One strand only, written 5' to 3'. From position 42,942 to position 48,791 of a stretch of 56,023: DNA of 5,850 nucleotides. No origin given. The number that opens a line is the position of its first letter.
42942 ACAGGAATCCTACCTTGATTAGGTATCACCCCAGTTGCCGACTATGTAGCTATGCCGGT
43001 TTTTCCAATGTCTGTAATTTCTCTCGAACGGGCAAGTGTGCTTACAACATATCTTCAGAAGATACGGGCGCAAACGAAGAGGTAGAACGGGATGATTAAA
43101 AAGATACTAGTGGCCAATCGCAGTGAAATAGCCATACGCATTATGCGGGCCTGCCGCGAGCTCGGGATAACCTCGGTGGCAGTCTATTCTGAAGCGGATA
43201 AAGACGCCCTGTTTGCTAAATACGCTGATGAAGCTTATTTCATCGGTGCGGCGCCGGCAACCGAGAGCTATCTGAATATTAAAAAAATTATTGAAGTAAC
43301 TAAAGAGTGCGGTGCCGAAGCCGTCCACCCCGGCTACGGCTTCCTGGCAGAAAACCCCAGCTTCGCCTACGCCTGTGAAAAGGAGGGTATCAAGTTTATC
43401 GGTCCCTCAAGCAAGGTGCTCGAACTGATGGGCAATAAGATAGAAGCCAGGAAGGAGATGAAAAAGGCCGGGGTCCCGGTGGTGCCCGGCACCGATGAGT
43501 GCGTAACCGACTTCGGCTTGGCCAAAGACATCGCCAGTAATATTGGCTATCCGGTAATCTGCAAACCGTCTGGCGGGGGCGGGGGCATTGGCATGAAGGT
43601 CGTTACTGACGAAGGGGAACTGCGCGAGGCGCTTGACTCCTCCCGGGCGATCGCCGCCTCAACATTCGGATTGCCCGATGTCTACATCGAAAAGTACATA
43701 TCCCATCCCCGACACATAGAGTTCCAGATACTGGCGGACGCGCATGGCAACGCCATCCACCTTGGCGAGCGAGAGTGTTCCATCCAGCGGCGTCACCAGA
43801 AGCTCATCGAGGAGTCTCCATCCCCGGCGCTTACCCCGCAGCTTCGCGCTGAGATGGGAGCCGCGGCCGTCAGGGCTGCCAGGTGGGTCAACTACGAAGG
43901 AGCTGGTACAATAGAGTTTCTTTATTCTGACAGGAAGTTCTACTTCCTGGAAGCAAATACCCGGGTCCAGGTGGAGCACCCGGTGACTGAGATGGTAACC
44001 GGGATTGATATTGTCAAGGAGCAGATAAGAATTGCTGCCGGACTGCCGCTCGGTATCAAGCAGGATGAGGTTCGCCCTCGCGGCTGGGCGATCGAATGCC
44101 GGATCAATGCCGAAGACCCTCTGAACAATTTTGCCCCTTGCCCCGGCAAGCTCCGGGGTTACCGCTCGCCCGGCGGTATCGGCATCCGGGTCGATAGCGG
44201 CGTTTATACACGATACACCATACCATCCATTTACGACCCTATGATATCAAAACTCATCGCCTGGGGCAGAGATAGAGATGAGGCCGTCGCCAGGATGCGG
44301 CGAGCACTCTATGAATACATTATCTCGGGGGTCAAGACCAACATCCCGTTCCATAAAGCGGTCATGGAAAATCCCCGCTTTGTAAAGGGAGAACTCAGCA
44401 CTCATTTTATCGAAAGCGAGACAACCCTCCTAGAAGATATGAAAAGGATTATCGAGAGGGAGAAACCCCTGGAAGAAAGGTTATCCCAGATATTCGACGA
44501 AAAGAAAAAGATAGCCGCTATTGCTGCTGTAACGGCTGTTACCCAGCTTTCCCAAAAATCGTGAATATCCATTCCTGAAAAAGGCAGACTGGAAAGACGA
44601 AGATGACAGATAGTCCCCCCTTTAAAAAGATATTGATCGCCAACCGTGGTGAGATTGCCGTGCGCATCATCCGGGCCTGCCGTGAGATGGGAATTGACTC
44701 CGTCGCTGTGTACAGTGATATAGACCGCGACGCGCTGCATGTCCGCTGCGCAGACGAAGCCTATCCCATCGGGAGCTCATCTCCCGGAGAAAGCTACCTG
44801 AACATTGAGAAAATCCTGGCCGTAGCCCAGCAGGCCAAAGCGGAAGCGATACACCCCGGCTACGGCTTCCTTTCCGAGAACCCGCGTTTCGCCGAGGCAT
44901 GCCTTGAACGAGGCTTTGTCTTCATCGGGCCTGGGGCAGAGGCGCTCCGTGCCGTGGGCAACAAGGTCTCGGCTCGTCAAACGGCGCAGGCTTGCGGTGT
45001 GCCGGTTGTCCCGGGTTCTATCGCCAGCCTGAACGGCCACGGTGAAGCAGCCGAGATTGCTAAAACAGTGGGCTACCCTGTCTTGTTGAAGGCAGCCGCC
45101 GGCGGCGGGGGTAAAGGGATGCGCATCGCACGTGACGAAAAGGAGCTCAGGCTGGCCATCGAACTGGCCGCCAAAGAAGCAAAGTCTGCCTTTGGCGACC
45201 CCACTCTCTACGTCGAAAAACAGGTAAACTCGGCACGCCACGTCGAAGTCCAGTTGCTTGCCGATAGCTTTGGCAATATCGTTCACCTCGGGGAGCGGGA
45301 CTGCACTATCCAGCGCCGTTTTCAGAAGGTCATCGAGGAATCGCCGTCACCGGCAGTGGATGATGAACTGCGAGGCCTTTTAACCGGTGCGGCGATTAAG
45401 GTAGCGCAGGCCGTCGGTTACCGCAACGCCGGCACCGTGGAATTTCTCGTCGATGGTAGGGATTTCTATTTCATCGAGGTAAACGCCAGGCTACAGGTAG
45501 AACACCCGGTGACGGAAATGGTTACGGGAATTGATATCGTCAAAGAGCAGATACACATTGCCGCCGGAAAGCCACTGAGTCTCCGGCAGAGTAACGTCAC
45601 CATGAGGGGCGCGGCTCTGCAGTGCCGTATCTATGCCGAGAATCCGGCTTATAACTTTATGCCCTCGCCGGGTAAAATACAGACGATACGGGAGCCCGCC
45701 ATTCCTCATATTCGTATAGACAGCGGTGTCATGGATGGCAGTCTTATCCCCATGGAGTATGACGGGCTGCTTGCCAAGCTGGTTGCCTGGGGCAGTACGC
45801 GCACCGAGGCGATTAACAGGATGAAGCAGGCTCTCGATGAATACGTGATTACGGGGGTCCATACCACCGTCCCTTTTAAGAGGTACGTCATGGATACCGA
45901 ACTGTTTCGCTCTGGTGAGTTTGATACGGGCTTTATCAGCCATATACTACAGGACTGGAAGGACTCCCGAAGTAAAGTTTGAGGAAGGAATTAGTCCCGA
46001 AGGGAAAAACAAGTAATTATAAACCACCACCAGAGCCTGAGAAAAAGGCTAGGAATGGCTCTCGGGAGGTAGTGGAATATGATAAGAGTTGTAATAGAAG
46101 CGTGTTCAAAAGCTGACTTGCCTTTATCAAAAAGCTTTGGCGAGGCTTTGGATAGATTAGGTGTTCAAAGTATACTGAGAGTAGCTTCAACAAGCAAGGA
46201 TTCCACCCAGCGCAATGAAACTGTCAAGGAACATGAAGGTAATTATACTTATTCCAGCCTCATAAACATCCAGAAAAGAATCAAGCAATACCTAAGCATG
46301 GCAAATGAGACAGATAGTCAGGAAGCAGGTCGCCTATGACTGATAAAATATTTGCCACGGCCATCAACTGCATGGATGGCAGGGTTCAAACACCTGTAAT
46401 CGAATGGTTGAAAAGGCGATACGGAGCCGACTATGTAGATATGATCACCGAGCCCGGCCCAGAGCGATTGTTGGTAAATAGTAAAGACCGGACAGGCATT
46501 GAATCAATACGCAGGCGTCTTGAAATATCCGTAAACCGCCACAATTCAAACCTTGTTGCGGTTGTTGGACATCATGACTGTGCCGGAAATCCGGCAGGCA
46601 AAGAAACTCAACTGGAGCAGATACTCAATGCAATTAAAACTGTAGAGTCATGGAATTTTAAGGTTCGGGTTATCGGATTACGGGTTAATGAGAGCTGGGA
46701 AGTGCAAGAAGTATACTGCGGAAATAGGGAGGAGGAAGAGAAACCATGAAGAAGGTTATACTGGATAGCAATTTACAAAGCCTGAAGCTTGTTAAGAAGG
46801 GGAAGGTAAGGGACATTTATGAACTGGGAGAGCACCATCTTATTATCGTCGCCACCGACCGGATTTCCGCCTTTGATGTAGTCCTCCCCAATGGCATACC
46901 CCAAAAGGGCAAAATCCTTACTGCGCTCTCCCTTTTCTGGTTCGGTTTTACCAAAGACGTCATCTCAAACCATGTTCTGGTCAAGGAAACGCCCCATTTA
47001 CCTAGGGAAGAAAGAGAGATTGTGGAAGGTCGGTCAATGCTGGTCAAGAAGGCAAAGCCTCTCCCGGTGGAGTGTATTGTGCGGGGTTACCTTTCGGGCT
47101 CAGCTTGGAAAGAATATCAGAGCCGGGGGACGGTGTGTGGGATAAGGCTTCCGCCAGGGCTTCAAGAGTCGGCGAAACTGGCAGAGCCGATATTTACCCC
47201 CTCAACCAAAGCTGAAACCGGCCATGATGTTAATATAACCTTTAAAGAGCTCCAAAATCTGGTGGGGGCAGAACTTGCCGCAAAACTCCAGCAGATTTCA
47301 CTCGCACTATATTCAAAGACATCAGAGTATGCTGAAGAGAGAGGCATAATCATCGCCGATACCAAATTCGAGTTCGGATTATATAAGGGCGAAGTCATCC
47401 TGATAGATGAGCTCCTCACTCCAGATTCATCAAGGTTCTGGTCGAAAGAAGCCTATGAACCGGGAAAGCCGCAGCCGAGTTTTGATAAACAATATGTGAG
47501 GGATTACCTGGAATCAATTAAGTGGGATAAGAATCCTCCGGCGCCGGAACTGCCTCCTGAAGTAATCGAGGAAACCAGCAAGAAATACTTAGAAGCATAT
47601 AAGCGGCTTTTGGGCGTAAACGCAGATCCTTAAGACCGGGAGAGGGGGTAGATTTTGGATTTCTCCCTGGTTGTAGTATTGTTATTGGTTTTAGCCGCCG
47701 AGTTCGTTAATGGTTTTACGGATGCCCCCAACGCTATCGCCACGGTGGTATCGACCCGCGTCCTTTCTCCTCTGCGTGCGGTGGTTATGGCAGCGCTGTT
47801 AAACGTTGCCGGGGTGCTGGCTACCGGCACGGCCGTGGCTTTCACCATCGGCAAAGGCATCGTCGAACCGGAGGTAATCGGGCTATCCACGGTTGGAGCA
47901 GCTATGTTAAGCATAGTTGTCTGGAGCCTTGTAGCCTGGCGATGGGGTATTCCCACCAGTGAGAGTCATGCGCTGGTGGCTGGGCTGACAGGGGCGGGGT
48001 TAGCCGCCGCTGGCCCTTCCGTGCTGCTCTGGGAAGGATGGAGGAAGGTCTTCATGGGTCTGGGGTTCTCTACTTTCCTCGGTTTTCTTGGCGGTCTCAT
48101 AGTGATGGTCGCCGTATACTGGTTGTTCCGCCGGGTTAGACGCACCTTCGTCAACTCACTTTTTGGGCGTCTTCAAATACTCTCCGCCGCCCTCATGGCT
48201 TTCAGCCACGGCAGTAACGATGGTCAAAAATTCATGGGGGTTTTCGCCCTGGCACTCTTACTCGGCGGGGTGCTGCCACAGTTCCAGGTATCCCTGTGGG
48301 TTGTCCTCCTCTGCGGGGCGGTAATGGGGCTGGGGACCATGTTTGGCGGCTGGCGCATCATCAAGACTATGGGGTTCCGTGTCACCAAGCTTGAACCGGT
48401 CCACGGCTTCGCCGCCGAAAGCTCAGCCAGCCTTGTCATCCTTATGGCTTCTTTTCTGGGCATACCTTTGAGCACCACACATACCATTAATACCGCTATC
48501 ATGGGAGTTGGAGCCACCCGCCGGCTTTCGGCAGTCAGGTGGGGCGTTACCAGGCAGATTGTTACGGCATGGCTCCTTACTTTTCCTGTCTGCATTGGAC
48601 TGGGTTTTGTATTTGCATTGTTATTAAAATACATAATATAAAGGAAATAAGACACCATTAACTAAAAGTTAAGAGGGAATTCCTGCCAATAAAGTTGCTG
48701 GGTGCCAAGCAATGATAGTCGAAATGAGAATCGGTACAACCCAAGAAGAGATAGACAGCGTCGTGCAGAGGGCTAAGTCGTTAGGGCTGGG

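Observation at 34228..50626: A direct repeat of the 5' half of tRNA-Ser plus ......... arm-like repeats delimit a 16 kb segment; the polarity is unusual for tRNA-targeted integration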

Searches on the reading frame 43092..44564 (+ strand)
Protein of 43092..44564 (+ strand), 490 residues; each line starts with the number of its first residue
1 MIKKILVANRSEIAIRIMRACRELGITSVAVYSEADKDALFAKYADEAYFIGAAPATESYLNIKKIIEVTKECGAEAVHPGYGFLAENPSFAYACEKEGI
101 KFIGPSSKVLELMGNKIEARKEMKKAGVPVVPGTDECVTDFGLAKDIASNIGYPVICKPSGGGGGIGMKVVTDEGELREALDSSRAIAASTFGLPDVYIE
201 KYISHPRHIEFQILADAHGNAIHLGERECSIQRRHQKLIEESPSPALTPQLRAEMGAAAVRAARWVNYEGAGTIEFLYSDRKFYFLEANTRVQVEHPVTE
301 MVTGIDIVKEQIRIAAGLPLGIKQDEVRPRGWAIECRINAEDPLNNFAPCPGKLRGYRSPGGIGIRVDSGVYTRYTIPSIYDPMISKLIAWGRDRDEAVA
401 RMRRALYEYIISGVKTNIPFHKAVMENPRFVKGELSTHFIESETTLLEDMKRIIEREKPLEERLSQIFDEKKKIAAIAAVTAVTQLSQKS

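Call 7: search_protein_families(library=pfam, proteins=[window:43092-44564:+])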
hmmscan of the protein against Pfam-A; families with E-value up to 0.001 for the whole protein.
window:43092-44564:+ (490 aa): 6 families
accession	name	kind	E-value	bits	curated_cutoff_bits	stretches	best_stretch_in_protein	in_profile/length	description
PF02786.22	CPSase_L_D2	-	1.4e-75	253.9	19.8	1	116-321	2-209/211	Carbamoyl-phosphate synthase L chain, ATP binding domain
PF00289.28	Biotin_carb_N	-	1.8e-46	157.6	25.5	1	1-110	1-110/110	Biotin carboxylase, N-terminal domain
PF02785.25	Biotin_carb_C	-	7e-41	139.1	32.4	1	335-441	1-107/108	Biotin carboxylase C-terminal domain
PF07478.18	Dala_Dala_lig_C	-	3.6e-10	40.1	24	1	143-290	27-174/204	D-ala D-ala ligase C-terminus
PF02222.28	ATP-grasp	-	1.2e-05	25.5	27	1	143-292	21-163/179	ATP-grasp domain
PF02655.19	ATP-grasp_3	-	0.00042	20.9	23.2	0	114-293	2-158/160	ATP-grasp domain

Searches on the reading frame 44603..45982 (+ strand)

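Call 8: search_protein_families(library=pfam, proteins=[window:44603-45982:+])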
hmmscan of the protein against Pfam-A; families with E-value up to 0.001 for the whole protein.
window:44603-45982:+ (459 aa): 7 families
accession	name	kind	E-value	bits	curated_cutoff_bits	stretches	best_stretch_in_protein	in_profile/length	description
PF02786.22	CPSase_L_D2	-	1e-75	254.3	19.8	1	121-326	2-209/211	Carbamoyl-phosphate synthase L chain, ATP binding domain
PF00289.28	Biotin_carb_N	-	3.1e-47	160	25.5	1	7-115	2-110/110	Biotin carboxylase, N-terminal domain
PF02785.25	Biotin_carb_C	-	6.5e-38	129.6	32.4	1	340-446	1-107/108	Biotin carboxylase C-terminal domain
PF07478.18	Dala_Dala_lig_C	-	1.9e-08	34.5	24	1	149-295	28-174/204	D-ala D-ala ligase C-terminus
PF02222.28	ATP-grasp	-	3.5e-07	30.5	27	1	143-296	16-162/179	ATP-grasp domain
PF08443.16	RimK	-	4.7e-05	23.5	21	0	262-317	133-185/188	RimK-like ATP-grasp domain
PF02655.19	ATP-grasp_3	-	0.00015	22.3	23.2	1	151-298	25-158/160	ATP-grasp domain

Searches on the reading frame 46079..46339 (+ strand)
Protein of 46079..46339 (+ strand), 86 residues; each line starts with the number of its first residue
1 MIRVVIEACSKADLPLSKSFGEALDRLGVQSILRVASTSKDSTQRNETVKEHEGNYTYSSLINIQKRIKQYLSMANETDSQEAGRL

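Call 8: search_protein_families(library=pfam, proteins=[window:46079-46339:+])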
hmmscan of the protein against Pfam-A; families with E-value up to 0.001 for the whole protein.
window:46079-46339:+ (86 aa): 0 families

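Call 39: search_protein_families(library=pfam, proteins=[window:46079-46339:+], max_evalue=0.01)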
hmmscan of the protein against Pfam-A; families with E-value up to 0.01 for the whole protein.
window:46079-46339:+ (86 aa): 1 family
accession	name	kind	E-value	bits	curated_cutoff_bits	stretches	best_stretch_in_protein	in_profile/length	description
PF00731.26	AIRC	-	0.0017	18.4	30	1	4-55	2-53/148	AIR carboxylase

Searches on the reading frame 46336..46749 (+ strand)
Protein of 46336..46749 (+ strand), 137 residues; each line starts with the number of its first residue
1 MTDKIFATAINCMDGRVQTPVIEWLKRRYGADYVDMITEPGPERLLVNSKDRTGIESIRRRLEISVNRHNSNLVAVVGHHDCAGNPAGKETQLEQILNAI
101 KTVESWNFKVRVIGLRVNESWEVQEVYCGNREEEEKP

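Call 8: search_protein_families(library=pfam, proteins=[window:46336-46749:+])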
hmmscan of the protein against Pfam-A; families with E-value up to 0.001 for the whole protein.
window:46336-46749:+ (137 aa): 2 families
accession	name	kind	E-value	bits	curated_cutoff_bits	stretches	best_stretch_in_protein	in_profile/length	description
PF20393.3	Pro_CA_2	-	1.3e-52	177.7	30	1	3-126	2-124/125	Putative carbonic anhydrase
PF00484.24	Pro_CA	-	0.00056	20.6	25.7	0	57-96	40-84/156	Carbonic anhydrase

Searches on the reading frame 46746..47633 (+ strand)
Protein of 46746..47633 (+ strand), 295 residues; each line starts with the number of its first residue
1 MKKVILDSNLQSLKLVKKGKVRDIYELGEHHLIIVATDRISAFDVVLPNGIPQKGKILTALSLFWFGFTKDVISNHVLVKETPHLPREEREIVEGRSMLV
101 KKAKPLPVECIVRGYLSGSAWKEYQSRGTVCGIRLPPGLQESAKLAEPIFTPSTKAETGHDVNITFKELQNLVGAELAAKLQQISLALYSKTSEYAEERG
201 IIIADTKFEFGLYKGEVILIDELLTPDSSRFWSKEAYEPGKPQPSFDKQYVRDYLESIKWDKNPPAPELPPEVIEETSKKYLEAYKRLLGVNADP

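Call 8: search_protein_families(library=pfam, proteins=[window:46746-47633:+])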
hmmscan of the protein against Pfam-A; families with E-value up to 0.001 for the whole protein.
window:46746-47633:+ (295 aa): 1 family
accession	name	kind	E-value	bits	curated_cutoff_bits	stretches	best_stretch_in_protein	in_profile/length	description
PF01259.24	SAICAR_synt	-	1.8e-78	263.9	20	1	16-263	2-229/233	SAICAR synthetase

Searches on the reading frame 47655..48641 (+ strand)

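Call 8: search_protein_families(library=pfam, proteins=[window:47655-48641:+])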
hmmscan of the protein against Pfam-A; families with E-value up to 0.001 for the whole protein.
window:47655-48641:+ (328 aa): 1 family
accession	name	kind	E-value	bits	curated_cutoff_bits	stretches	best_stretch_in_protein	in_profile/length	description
PF01384.25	PHO4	-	5.3e-90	302.3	33.7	1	19-316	1-349/350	Phosphate transporter family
